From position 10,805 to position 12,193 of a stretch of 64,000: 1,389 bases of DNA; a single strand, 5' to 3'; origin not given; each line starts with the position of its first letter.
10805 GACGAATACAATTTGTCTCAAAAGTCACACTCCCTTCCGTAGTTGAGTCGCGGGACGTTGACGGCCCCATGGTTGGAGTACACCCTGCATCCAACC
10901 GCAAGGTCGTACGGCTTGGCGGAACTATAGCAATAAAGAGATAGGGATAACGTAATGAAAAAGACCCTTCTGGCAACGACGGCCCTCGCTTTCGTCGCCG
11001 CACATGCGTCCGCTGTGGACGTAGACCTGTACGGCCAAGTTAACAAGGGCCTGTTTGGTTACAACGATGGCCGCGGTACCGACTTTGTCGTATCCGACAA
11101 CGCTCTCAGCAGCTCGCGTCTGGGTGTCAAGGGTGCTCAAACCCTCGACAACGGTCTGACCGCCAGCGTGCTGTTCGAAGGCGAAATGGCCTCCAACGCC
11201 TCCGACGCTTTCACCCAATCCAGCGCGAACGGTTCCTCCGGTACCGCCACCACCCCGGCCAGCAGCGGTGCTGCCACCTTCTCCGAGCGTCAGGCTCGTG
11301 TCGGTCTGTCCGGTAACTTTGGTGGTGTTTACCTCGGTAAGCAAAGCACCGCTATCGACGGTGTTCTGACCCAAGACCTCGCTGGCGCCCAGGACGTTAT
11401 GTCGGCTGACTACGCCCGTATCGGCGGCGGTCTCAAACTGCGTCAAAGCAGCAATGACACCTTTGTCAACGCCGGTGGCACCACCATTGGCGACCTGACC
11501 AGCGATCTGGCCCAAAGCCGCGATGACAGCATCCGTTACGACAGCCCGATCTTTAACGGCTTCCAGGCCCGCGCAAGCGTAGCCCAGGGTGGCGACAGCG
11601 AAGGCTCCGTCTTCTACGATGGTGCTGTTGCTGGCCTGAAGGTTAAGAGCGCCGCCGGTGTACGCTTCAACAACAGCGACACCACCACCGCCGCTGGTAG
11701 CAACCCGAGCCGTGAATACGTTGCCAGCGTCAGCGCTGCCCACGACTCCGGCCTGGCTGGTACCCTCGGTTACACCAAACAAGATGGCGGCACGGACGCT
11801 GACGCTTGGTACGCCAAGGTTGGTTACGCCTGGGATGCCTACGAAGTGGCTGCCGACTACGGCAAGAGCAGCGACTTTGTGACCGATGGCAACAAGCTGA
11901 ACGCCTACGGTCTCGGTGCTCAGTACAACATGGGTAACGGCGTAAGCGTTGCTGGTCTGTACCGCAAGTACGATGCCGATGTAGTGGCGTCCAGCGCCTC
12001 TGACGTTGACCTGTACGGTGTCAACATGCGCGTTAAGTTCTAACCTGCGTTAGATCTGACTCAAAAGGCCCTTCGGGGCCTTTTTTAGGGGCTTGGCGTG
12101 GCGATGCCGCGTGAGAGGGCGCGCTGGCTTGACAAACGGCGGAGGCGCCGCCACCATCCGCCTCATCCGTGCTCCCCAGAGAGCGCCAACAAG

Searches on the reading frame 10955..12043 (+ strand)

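Call 20: search_protein_families(library=pfam, proteins=[window:10955-12043:+], max_evalue=0.001)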
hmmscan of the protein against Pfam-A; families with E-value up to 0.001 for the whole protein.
window:10955-12043:+ (362 aa): 1 family
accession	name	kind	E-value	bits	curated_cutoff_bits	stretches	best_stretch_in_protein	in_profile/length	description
PF13609.12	Porin_4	-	4.5e-36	125.7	27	1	7-342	1-308/310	Gram-negative porin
